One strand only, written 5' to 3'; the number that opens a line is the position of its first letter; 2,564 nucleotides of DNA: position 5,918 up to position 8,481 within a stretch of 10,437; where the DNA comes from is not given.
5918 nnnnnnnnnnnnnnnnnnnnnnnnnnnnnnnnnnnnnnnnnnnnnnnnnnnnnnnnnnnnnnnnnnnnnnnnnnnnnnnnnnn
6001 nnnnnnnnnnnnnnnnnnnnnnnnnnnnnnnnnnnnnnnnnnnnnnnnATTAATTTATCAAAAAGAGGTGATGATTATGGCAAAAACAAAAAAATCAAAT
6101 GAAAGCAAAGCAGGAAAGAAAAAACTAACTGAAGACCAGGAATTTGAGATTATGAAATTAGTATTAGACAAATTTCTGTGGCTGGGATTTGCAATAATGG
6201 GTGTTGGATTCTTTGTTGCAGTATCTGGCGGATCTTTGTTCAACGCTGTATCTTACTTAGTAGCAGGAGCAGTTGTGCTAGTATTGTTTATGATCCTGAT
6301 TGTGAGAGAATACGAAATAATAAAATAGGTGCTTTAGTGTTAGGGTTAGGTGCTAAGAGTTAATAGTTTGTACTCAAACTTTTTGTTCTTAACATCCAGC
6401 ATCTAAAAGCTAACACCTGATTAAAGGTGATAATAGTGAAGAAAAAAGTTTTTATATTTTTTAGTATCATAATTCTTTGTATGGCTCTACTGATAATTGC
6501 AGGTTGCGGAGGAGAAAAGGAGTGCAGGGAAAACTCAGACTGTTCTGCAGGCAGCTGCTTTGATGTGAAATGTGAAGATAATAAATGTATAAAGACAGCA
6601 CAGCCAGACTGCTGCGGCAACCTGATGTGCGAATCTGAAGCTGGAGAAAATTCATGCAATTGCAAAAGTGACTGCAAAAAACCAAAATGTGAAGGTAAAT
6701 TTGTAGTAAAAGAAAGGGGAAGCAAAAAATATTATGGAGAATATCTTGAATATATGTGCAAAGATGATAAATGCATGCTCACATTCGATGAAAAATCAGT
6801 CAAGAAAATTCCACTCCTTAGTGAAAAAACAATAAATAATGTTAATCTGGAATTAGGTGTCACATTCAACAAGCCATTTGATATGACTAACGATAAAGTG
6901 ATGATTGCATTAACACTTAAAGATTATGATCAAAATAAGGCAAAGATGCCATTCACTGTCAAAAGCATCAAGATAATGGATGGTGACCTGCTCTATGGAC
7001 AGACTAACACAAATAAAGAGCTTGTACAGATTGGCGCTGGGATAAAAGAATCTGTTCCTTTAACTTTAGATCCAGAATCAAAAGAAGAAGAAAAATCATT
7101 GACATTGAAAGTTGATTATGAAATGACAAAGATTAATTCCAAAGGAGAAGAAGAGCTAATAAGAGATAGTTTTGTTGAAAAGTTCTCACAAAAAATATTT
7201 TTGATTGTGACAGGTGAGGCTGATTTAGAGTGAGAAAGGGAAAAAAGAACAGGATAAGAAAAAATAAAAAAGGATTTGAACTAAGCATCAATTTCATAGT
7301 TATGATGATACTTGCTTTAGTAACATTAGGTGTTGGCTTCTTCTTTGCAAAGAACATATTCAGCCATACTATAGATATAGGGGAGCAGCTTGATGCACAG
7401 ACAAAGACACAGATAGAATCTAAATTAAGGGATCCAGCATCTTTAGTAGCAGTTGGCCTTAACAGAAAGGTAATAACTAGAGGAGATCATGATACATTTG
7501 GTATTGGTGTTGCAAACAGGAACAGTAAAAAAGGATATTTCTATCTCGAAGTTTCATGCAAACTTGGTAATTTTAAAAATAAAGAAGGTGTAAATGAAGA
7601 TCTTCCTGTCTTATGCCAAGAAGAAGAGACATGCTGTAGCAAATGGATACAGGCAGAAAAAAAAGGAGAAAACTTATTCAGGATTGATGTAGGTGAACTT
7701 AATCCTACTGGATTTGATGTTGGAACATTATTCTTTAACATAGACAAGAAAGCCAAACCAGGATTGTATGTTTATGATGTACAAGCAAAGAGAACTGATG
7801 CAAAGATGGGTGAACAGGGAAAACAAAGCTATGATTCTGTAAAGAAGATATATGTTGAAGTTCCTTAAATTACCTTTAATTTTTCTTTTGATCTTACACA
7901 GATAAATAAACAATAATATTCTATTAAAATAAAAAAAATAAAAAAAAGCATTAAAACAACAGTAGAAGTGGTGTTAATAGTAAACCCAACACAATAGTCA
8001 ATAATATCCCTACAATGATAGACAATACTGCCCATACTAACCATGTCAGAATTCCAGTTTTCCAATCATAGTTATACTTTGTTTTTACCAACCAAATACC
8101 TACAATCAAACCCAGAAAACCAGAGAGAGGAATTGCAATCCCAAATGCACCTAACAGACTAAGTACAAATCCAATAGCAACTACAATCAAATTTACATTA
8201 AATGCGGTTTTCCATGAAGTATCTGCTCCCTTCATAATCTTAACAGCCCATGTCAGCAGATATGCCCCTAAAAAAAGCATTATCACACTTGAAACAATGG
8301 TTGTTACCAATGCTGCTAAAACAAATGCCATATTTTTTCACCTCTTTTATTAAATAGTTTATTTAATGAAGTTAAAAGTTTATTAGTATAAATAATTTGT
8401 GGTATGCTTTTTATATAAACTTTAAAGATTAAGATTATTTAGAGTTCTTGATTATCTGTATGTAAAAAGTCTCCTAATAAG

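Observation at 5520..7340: Shared N-terminal hydrophobic motif (M/L)GVG(F/L)(F/Y)(V/F) in three of the four module proteins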

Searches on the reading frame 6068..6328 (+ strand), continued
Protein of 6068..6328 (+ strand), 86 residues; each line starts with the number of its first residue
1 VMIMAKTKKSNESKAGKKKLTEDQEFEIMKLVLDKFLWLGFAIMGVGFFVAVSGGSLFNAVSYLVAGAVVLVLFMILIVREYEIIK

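Call 93: search_protein_families(library=pfam, proteins=[L060:5863-7878:-, L060:12969-14210:-, L052:9005-11296:+, L052:5040-6341:-, L107:2496-5162:-, L107:11923-13446:+, L114:3316-5490:-, L114:11392-13983:-, L104:672-2870:-, L074:13822-15285:+], max_evalue=0.00001)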
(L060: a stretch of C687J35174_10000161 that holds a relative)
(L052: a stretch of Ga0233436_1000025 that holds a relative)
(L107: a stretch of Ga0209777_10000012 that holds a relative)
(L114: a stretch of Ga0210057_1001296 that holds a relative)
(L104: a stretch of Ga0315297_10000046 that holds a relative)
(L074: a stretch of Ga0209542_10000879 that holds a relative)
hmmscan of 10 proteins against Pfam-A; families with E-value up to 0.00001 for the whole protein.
L060:5863-7878:- (671 aa): 0 families

L060:12969-14210:- (413 aa): 2 families
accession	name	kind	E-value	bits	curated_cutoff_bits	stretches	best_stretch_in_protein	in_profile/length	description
PF13194.11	DUF4010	-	5.8e-62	209.6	30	1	183-388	1-210/210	Domain of unknown function (DUF4010)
PF02308.21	MgtC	-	2e-20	73.8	31.4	1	11-135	2-120/121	MgtC family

L052:9005-11296:+ (763 aa): 1 family
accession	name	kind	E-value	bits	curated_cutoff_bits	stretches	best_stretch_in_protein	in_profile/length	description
PF17957.7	Big_7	-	2.9e-10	41.1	24.1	1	143-220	1-70/70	Bacterial Ig domain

L052:5040-6341:- (433 aa): 2 families
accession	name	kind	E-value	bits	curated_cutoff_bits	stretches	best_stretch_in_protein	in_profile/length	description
PF00152.25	tRNA-synt_2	-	1.9e-70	237.8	25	1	111-427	2-307/308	tRNA synthetases class II (D, K and N)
PF01336.31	tRNA_anti-codon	-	6.1e-15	55.4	27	1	19-96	1-74/75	OB-fold nucleic acid binding domain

L107:2496-5162:- (888 aa): 5 families
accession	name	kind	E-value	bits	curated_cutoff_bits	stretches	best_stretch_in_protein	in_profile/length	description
PF00122.25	E1-E2_ATPase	-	1.8e-52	177.9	28.1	1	110-304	1-181/181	E1-E2 ATPase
PF00689.26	Cation_ATPase_C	-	2.7e-49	167.7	27.3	1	713-883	1-175/175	Cation transporting ATPase, C-terminus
PF13246.12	Cation_ATPase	-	1.9e-22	79.5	21.7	1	382-469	2-91/91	Cation transport ATPase (P-type)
PF00690.31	Cation_ATPase_N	-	7.2e-20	70.9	20.4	1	3-71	1-69/69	Cation transporter/ATPase, N-terminus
PF00702.32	Hydrolase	-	1.7e-17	64.9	26.4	1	323-643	4-191/191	haloacid dehalogenase-like hydrolase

L107:11923-13446:+ (507 aa): 0 families

L114:3316-5490:- (724 aa): 6 families
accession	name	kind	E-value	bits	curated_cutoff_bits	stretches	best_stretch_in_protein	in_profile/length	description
PF00009.33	GTP_EFTU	-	1.4e-54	185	26.5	1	23-259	3-187/188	Elongation factor Tu GTP binding domain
PF14492.12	EFG_III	-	8.5e-24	83.9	27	1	389-460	3-74/75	Elongation Factor G, domain III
PF03764.24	EFG_IV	-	4.3e-21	75.4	24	1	513-620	9-120/121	Elongation factor G, domain IV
PF00679.30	EFG_C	-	5.1e-19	68.5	27.9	1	624-709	2-88/89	Elongation factor G C-terminus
PF22042.2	EF-G_D2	-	3.2e-12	46.8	27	1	297-369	5-75/84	Elongation factor G domain 2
PF03144.31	GTP_EFTU_D2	-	4.6e-11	43.4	30.3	1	308-374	1-73/73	Elongation factor Tu domain 2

L114:11392-13983:- (863 aa): 5 families
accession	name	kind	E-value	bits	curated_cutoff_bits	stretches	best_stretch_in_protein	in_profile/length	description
PF08494.16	DEAD_assoc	-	1.7e-55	188.3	23.5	1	638-824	1-191/191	DEAD/H associated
PF19306.5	WH_Lhr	-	4.3e-35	121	27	1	406-566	5-165/168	Large helicase-related protein, winged helix domain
PF00270.35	DEAD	-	1.4e-29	103.5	26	1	37-216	4-165/167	DEAD/DEAH box helicase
PF00271.37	Helicase_C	-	2.8e-22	79.5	23.5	1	269-375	4-107/110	Helicase conserved C-terminal domain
PF04851.21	ResIII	-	6.2e-10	39.7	22.5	1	45-212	21-162/164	Type III restriction enzyme, res subunit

L104:672-2870:- (732 aa): 5 families
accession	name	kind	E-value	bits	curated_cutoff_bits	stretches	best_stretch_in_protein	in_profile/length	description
PF00009.33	GTP_EFTU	-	5e-48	163.6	26.5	1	20-262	2-186/188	Elongation factor Tu GTP binding domain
PF14492.12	EFG_III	-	1.1e-23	83.5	27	1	394-464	3-73/75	Elongation Factor G, domain III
PF03764.24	EFG_IV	-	4.9e-19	68.7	24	1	519-625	10-120/121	Elongation factor G, domain IV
PF00679.30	EFG_C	-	2.9e-18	66.1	27.9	1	629-714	2-88/89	Elongation factor G C-terminus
PF03144.31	GTP_EFTU_D2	-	2.7e-08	34.5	30.3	1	317-378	5-72/73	Elongation factor Tu domain 2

L074:13822-15285:+ (487 aa): 3 families
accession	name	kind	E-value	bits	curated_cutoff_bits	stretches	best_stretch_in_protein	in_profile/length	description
PF02568.20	ThiI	-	8.6e-49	166.3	20.5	1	171-358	2-191/197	Thiamine biosynthesis protein (ThiI)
PF22025.1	ThiI_fer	-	6.7e-12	46.1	25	1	4-74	2-72/72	ThiI ferredoxin-like domain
PF02926.22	THUMP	-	9.4e-11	42.4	20.6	1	83-158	3-83/84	THUMP domain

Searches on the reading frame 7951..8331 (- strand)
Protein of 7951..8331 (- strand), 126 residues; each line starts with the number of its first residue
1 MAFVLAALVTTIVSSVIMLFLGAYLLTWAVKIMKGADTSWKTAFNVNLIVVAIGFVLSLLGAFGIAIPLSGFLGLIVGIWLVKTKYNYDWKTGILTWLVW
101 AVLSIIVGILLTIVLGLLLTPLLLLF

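Call 3: search_protein_families(library=pfam, proteins=[window:7951-8331:-], max_evalue=1)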
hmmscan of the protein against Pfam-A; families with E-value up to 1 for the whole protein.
window:7951-8331:- (126 aa): 5 families
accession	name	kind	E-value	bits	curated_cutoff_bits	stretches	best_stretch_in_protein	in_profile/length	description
PF24285.1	DUF7473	-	5.7e-05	23.8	27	1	6-120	5-112/114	Family of unknown function (DUF7473)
PF10445.14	DUF2456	-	0.01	16.3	25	1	80-122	5-47/95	Protein of unknown function (DUF2456)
PF25649.1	Rotavirus_VP2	-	0.16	10.1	27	1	65-92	663-688/984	Rotavirus inner capsid protein VP2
PF04144.18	SCAMP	-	0.71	10.5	27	1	12-114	63-165/172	SCAMP family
PF03268.19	DUF267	-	0.75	9.1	25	1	53-111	228-285/360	Caenorhabditis protein of unknown function, DUF267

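Call 5: search_protein_families(library=ncbifam, proteins=[window:7951-8331:-], max_evalue=10)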
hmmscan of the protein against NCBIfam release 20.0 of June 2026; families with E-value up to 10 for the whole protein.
window:7951-8331:- (126 aa): 2 families
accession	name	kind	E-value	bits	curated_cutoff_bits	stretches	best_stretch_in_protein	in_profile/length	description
NF003958.0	PRK05454.2-1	equivalog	0.8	7.8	419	1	2-116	481-569/704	glucans biosynthesis glucosyltransferase MdoH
NF038305.1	HpsJ_fam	subfamily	7.8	6.3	60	1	66-119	48-99/234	HpsJ family protein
